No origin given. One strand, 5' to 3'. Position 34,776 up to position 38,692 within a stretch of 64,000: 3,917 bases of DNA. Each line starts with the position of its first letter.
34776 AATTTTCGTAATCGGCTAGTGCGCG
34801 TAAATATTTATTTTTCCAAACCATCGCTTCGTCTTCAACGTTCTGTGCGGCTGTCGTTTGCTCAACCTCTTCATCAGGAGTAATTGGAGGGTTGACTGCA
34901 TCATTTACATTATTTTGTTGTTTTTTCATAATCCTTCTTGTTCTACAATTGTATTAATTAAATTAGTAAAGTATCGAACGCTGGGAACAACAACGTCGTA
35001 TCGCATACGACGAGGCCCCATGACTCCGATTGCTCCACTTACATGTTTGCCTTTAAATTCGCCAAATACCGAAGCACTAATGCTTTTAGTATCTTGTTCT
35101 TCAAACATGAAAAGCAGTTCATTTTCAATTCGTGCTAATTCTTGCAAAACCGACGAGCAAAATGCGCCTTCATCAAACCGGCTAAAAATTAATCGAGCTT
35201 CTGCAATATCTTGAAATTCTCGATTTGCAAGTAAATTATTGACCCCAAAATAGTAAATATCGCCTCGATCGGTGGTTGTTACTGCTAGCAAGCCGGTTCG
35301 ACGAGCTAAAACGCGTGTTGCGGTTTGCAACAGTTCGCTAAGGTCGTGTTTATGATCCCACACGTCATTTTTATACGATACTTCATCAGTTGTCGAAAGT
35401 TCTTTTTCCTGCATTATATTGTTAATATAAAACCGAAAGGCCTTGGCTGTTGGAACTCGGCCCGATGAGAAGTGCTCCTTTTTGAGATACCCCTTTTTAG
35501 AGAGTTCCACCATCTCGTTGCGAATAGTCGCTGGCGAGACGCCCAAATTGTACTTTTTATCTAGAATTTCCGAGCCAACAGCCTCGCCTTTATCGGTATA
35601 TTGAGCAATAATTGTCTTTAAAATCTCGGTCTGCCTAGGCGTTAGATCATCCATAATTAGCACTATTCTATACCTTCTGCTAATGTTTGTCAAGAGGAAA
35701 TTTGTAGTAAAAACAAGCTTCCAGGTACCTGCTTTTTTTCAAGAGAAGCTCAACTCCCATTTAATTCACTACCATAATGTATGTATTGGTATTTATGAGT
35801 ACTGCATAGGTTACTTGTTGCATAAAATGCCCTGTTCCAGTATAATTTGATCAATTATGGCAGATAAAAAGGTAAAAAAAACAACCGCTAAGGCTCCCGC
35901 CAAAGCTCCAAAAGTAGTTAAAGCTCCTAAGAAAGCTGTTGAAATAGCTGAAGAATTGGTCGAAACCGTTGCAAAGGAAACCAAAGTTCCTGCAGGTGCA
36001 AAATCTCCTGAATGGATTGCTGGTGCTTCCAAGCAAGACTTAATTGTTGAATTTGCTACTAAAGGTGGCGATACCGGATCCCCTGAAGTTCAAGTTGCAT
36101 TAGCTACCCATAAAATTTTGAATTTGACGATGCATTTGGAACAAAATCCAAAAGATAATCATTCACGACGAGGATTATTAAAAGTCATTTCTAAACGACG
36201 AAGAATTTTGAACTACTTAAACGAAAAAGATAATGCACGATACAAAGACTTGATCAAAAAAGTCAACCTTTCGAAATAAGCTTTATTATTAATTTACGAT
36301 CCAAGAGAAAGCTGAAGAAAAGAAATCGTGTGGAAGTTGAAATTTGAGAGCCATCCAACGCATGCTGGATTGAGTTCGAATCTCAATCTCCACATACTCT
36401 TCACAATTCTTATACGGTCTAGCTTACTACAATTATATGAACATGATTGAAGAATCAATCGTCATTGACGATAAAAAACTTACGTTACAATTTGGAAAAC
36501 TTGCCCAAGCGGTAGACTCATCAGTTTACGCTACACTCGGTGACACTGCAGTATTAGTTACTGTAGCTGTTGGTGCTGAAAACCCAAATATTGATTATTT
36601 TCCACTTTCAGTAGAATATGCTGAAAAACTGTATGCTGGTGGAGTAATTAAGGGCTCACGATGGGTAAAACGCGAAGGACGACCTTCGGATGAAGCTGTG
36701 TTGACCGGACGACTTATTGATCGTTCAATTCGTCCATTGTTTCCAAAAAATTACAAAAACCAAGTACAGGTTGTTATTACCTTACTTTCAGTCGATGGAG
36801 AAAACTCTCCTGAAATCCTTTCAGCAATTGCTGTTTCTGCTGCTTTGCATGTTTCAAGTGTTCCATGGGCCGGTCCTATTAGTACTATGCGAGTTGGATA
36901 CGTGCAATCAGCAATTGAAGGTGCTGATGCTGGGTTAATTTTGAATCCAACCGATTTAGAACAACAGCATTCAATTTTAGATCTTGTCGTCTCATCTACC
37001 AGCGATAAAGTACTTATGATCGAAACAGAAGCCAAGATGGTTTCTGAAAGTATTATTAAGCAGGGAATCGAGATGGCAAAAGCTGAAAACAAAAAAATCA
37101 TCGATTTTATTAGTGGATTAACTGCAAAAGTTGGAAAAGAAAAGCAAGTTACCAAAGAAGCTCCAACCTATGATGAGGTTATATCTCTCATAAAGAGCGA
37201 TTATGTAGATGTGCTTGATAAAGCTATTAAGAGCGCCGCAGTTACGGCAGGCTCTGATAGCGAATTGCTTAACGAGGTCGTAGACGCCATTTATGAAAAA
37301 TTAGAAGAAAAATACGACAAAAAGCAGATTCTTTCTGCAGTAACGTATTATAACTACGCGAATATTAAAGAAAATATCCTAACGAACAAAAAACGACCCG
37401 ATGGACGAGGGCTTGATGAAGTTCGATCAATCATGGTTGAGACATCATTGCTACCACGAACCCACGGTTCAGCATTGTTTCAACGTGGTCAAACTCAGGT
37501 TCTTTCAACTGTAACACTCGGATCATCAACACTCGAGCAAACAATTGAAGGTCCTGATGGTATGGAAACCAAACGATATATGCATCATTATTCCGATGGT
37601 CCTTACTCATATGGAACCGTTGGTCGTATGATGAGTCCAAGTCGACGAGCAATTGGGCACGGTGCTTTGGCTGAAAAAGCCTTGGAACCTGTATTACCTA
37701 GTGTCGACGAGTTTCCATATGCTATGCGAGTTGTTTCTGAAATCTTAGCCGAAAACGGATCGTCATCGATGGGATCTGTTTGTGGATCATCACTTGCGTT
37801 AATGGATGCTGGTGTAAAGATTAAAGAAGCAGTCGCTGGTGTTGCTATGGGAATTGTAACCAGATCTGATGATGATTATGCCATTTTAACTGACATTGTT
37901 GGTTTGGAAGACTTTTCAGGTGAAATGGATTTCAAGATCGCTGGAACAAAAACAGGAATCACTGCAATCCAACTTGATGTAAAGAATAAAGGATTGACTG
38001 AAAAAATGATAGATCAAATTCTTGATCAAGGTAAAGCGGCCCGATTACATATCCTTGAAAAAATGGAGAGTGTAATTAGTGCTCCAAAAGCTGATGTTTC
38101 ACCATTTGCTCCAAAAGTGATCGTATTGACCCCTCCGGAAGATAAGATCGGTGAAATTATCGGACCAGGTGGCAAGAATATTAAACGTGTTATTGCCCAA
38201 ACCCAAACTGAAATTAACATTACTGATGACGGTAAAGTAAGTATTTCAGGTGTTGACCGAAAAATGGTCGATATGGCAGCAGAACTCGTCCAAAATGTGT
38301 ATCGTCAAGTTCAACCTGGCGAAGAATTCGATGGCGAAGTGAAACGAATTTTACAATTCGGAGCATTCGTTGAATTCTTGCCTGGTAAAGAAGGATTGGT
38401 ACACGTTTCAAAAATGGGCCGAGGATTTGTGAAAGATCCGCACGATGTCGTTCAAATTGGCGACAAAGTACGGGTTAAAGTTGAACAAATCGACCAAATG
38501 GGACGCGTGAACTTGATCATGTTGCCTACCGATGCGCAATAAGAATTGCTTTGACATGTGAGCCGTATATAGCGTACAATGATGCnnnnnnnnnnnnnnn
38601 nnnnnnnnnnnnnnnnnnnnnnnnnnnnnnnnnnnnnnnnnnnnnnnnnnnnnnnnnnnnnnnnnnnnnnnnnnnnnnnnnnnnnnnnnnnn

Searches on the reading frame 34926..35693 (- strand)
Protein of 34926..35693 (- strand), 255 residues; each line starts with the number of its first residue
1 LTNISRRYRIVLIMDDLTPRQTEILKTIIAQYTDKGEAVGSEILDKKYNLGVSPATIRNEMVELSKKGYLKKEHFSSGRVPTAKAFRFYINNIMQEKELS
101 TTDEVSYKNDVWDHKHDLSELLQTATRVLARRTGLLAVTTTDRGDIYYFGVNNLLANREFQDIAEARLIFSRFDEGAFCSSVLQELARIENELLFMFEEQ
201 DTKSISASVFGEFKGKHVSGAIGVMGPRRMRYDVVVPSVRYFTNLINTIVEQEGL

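Call 27: search_protein_families(library=pfam, proteins=[window:34926-35693:-], max_evalue=0.001)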
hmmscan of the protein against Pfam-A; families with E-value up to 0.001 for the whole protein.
window:34926-35693:- (255 aa): 4 families
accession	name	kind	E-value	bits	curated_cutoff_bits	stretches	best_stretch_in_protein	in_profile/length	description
PF01628.27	HrcA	-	1.3e-12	48.6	22.2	1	84-236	72-215/215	HrcA protein C terminal domain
PF03444.21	HrcA_DNA-bdg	-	4.4e-05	23.5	21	1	16-87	1-71/79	Winged helix-turn-helix transcription repressor, HrcA DNA-binding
PF01726.22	LexA_DNA_bind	-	5.2e-05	23.4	23.7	1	14-72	1-58/65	LexA DNA binding domain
PF08220.18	HTH_DeoR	-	0.0005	20.2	21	0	50-74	24-48/57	DeoR-like helix-turn-helix domain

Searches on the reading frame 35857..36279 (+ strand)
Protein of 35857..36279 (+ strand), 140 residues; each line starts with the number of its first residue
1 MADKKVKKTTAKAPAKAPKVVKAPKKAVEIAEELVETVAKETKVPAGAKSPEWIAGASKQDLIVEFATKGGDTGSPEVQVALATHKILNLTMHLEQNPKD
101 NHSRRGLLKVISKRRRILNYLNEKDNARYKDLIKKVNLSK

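Call 55: search_protein_families(library=pfam, proteins=[window:35857-36279:+], max_evalue=0.001)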
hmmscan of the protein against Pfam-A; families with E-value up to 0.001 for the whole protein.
window:35857-36279:+ (140 aa): 1 family
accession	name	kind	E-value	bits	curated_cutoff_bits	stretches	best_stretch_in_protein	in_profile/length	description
PF00312.27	Ribosomal_S15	-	4.9e-32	110.4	31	1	59-138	1-80/81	Ribosomal protein S15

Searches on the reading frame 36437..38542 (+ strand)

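Call 8: search_protein_families(library=pfam, proteins=[window:36437-38542:+], max_evalue=0.0001)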
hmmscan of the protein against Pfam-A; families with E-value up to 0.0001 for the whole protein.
window:36437-38542:+ (701 aa): 4 families
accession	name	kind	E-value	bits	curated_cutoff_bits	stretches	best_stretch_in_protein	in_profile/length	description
PF01138.27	RNase_PH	-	1.6e-51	174.5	25.5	2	13-143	3-130/130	3' exoribonuclease family, domain 1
PF00575.29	S1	-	1.4e-15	57.8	22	1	625-690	2-67/74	S1 RNA binding domain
PF03725.20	RNase_PH_C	-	4.7e-13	49.3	20.8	1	147-216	2-66/67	3' exoribonuclease family, domain 2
PF00013.35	KH_1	-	2.7e-11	43.5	21.5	1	564-619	4-65/66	KH domain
